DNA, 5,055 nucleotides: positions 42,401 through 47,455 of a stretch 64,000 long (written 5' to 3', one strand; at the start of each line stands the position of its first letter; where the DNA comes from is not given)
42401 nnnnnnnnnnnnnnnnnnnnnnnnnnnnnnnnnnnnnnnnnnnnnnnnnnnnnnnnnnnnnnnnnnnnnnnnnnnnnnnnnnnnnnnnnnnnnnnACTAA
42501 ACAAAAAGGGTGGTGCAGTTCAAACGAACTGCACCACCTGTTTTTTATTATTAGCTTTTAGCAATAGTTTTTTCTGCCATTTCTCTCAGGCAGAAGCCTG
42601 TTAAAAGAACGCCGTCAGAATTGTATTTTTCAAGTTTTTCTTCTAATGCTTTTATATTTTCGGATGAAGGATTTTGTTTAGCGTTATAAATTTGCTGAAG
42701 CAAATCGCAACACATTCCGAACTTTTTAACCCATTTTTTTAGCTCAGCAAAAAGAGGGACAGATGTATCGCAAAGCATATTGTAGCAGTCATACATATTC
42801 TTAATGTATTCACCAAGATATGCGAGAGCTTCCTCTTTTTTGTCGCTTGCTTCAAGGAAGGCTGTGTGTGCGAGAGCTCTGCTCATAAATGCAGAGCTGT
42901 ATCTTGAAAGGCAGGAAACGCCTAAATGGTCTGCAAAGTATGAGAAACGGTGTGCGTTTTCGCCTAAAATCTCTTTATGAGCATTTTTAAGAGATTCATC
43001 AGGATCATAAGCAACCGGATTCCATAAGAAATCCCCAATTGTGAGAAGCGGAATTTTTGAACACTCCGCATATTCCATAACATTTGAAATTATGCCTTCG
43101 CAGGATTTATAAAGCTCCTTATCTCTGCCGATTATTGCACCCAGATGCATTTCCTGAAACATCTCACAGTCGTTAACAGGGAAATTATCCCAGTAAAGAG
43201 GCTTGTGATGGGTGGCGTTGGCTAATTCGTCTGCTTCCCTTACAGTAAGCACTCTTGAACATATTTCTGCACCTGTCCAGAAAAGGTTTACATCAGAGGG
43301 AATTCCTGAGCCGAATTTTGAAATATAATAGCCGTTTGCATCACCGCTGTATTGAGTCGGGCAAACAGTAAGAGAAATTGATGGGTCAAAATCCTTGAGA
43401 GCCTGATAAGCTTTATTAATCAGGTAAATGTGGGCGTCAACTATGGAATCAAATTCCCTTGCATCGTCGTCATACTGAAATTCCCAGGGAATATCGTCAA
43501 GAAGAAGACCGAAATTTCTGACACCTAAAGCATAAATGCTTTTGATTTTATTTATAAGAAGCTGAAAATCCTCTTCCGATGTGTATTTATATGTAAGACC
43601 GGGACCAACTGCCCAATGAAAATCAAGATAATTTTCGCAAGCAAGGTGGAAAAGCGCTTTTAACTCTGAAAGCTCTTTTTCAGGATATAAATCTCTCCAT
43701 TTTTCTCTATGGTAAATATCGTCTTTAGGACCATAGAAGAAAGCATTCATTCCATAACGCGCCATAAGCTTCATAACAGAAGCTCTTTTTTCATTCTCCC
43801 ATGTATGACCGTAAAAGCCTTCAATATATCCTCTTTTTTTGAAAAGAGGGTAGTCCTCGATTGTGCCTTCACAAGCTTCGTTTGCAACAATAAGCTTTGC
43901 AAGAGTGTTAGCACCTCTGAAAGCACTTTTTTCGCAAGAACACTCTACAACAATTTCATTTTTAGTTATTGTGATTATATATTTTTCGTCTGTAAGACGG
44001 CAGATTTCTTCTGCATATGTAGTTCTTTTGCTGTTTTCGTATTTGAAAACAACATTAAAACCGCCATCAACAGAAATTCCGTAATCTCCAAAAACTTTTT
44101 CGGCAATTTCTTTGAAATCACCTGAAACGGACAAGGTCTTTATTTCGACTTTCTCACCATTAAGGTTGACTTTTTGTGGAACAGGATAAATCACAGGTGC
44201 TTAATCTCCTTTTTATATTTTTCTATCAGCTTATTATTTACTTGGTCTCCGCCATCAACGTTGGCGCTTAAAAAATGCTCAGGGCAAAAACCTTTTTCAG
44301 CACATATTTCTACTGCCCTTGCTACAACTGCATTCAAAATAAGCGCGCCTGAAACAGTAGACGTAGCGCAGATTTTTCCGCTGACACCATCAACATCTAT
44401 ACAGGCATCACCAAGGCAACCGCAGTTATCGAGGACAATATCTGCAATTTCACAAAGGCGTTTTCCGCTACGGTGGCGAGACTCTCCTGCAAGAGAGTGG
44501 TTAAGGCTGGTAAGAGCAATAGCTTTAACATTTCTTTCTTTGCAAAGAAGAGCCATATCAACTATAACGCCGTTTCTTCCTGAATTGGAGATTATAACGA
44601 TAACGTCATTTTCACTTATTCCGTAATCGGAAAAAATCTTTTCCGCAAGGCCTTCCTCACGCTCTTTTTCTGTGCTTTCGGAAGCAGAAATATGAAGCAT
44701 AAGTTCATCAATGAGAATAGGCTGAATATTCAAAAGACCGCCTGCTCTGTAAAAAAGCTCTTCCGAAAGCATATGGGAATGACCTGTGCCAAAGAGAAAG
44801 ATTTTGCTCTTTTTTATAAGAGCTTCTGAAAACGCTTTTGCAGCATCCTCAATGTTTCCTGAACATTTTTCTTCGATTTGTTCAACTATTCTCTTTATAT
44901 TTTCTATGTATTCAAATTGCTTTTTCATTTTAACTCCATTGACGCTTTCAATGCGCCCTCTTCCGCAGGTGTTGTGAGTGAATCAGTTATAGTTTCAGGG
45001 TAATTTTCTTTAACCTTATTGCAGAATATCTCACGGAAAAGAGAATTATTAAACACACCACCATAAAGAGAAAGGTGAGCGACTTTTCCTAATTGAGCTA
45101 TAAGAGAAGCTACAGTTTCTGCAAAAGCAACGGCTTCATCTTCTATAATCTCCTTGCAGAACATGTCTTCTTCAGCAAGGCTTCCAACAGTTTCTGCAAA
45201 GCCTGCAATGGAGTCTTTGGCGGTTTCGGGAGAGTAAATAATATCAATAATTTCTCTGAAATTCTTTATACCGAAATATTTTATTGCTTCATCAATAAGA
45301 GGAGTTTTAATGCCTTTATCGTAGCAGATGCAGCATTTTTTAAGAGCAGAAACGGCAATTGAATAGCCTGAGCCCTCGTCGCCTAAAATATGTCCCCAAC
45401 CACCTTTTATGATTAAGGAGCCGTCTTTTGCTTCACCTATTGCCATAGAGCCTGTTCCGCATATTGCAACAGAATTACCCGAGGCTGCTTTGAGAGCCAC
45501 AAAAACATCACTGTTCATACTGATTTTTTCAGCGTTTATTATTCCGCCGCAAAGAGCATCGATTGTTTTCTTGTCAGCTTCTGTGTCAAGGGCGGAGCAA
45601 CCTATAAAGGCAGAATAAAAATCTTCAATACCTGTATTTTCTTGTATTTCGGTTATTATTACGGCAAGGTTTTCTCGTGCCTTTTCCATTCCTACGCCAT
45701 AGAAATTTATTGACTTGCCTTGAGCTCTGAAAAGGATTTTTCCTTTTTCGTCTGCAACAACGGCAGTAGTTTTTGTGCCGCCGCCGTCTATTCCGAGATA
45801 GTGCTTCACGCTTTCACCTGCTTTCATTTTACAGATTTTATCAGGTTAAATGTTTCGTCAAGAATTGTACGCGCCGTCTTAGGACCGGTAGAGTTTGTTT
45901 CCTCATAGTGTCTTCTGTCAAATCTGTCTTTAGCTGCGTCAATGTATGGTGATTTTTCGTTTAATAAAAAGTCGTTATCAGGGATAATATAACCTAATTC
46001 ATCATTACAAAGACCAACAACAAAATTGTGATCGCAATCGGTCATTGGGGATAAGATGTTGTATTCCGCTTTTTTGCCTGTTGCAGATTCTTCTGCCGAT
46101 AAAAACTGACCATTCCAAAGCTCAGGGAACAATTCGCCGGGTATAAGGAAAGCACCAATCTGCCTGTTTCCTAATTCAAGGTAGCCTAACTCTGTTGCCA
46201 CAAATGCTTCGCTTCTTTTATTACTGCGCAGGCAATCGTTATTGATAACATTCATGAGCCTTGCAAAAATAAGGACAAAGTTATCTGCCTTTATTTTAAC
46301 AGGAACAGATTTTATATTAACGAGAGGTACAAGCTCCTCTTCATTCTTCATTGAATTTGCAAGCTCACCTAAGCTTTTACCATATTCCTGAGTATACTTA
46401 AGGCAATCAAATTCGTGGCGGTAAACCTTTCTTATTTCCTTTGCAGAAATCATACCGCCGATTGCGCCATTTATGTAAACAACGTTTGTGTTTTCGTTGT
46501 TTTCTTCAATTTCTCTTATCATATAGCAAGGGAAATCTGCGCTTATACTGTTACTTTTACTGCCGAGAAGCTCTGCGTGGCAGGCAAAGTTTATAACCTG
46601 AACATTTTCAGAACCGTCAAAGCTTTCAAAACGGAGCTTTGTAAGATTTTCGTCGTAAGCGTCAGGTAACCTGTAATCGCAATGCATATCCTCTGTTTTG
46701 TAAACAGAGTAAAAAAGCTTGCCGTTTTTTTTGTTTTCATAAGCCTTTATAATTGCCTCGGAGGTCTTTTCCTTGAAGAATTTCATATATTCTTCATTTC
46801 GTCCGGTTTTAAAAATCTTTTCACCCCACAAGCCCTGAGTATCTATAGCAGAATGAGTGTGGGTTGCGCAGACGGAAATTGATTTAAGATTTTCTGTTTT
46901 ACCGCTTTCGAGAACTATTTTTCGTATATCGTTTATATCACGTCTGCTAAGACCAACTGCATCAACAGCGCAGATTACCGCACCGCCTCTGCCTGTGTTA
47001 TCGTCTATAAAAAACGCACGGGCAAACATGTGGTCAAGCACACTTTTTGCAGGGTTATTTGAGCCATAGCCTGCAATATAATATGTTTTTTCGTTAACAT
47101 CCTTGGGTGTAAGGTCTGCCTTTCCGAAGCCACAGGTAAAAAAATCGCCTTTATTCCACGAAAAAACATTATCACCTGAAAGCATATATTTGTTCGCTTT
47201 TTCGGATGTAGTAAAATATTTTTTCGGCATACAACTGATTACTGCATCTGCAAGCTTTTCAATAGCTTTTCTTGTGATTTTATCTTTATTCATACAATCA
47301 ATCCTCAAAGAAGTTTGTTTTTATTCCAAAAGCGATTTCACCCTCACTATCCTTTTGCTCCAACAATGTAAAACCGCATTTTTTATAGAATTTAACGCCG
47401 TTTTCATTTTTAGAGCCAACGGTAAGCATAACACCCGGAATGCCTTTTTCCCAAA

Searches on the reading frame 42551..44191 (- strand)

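Call 4: search_protein_families(library=pfam, proteins=[window:42551-44191:-], max_evalue=0.1)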
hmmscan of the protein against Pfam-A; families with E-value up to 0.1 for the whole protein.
window:42551-44191:- (546 aa): 2 families
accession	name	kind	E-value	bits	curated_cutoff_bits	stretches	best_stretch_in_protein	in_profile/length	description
PF07555.19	NAGidase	-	8.1e-94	314.7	25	1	120-419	1-293/295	beta-N-acetylglucosaminidase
PF02838.20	Glyco_hydro_20b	-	3.8e-05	24.9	26.1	1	1-114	4-124/124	Glycosyl hydrolase family 20, domain 2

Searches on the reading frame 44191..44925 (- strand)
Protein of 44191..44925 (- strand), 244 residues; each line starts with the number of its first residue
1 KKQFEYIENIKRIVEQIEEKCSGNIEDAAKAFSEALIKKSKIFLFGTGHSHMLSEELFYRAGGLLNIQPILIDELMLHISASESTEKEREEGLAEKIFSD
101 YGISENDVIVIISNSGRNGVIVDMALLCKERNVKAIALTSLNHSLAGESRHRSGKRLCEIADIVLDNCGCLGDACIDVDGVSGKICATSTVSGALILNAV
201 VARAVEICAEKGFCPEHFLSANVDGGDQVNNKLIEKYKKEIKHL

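Call 26: search_protein_families(library=pfam, proteins=[window:44191-44925:-], max_evalue=0.0001)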
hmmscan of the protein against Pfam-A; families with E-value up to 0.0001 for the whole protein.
window:44191-44925:- (244 aa): 2 families
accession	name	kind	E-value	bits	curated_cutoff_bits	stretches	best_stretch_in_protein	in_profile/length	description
PF13580.11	SIS_2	-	1.8e-42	145.1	27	1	5-140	1-138/138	SIS domain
PF01380.27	SIS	-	2.6e-08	34.2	25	1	103-149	51-98/131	SIS domain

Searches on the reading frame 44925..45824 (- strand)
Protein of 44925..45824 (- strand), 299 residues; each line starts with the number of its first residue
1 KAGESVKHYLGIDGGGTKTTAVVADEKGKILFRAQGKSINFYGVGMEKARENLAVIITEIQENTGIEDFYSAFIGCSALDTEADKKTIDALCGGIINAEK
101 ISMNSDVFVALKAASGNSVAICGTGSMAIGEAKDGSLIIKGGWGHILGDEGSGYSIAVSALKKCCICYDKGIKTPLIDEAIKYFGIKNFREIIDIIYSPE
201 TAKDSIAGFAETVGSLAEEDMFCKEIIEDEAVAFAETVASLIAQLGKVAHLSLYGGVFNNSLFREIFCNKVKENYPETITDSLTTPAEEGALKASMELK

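Call 26: search_protein_families(library=pfam, proteins=[window:44925-45824:-], max_evalue=0.0001)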
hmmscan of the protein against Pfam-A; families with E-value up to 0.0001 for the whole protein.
window:44925-45824:- (299 aa): 1 family
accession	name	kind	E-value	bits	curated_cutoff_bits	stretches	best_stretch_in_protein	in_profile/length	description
PF01869.26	BcrAD_BadFG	-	3.8e-32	112.3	31.5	1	10-288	1-261/271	BadF/BadG/BcrA/BcrD ATPase family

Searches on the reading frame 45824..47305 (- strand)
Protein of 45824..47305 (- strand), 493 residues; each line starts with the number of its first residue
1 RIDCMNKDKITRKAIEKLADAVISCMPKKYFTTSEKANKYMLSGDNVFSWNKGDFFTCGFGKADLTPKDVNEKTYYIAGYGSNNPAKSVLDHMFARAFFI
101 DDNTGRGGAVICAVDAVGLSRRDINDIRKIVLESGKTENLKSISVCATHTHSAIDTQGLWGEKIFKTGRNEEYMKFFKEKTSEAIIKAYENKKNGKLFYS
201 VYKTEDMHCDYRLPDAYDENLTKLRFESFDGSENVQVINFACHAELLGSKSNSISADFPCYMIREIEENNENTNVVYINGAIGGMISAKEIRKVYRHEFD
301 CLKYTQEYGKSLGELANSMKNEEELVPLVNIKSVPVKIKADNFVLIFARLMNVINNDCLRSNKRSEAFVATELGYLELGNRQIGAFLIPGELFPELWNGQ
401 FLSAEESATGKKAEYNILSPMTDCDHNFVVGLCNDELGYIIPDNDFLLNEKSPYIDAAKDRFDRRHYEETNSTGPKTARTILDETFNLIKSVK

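Call 26: search_protein_families(library=pfam, proteins=[window:45824-47305:-], max_evalue=0.0001)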
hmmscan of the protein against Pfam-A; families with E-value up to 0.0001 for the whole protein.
window:45824-47305:- (493 aa): 1 family
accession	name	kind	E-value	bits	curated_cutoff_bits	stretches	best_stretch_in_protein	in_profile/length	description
PF04734.18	Ceramidase_alk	-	1.4e-10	40.9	32.1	1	56-273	1-233/509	Neutral/alkaline non-lysosomal ceramidase, N-terminal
